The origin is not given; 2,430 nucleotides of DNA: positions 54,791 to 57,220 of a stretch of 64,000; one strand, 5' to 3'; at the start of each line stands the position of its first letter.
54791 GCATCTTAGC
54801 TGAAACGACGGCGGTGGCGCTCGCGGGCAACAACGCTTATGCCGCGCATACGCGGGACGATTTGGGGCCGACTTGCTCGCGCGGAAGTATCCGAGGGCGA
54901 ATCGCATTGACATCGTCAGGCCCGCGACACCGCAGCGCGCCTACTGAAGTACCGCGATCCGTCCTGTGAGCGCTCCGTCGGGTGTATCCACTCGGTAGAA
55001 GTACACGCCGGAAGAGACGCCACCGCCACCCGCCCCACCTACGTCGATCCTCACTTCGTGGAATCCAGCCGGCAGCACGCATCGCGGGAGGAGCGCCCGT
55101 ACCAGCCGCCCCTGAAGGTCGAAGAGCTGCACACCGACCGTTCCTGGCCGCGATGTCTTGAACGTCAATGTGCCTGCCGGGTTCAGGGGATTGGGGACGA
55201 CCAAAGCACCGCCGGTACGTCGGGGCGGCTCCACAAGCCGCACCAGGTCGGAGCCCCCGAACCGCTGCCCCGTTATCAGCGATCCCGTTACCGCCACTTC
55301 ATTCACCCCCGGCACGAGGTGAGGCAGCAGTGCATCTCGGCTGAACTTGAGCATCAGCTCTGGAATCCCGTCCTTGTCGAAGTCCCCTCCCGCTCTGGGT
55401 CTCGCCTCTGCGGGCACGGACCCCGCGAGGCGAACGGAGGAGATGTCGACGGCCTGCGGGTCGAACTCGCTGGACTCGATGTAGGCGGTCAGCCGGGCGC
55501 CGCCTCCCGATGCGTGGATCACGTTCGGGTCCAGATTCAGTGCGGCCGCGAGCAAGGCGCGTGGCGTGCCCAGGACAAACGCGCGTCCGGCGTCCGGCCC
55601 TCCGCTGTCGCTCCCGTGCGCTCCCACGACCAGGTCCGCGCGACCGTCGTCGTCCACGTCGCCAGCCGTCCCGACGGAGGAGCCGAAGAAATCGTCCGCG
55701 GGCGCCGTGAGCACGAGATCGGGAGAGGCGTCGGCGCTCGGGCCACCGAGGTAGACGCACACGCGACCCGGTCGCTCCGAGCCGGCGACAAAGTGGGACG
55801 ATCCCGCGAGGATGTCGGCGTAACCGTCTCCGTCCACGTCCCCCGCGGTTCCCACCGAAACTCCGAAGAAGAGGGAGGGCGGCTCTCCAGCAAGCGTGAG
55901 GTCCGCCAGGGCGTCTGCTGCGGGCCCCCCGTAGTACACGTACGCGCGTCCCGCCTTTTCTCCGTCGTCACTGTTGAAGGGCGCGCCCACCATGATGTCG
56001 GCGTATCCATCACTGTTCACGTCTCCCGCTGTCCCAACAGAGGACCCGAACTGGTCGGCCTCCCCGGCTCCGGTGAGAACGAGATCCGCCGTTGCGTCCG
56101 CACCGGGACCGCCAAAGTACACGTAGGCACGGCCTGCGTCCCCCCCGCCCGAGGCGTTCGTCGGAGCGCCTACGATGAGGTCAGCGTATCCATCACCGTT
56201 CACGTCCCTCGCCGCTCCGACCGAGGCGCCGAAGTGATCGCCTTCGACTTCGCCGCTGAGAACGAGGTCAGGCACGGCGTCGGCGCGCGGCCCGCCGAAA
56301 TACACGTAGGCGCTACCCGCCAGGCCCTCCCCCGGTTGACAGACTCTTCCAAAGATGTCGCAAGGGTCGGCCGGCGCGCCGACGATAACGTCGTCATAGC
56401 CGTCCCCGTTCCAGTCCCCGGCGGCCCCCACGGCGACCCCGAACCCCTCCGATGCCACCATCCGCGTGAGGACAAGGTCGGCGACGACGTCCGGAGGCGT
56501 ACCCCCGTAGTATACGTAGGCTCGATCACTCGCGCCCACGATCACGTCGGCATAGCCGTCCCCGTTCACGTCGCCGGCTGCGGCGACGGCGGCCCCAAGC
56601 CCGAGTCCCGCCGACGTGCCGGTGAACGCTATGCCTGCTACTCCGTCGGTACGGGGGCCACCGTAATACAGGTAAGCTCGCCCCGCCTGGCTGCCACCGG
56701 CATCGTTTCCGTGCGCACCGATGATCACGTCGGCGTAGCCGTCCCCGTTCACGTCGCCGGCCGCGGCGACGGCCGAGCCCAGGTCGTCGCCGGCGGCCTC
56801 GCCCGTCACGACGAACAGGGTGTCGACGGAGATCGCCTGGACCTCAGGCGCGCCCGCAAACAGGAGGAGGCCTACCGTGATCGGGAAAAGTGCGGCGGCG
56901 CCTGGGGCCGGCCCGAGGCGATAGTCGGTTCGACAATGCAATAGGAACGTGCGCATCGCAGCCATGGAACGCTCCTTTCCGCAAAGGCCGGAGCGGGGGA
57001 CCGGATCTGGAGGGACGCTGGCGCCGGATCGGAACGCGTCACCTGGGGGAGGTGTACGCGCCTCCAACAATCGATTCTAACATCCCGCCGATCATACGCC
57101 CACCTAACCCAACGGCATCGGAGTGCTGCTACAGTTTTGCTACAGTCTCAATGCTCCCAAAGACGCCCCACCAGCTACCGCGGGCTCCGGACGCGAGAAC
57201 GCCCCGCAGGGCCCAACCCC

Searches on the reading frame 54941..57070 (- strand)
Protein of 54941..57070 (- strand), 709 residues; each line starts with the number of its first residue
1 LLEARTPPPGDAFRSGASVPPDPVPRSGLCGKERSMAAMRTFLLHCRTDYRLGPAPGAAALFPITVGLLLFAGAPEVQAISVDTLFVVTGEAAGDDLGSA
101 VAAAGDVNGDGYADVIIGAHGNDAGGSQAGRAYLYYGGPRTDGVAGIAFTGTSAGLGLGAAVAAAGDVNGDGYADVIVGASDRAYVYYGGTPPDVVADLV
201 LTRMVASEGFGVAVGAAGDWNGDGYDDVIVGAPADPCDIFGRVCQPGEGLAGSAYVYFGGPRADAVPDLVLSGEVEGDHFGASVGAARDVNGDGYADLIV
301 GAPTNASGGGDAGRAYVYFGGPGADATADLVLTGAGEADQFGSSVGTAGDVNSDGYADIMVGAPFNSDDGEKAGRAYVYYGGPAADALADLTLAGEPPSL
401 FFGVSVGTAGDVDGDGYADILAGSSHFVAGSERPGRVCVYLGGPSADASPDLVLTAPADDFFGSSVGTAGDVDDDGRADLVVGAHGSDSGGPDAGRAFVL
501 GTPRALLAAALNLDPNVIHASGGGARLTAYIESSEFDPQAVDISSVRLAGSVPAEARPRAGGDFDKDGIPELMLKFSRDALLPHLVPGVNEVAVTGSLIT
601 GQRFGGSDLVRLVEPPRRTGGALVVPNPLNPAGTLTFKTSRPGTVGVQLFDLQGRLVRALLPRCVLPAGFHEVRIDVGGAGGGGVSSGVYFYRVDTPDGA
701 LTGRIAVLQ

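Call 27: search_protein_families(library=pfam, proteins=[window:54941-57070:-], max_evalue=0.00001)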
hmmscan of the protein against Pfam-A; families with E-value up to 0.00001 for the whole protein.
window:54941-57070:- (709 aa): 3 families
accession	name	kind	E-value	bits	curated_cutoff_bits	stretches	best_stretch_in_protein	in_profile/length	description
PF01839.29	FG-GAP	-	2.6e-55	184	22.1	5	280-318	1-37/37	FG-GAP repeat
PF13517.12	FG-GAP_3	-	5e-20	72.3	26.9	1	106-178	1-61/61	FG-GAP-like repeat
PF14312.12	FG-GAP_2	-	1.8e-07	31.7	23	0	328-379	5-49/49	FG-GAP repeat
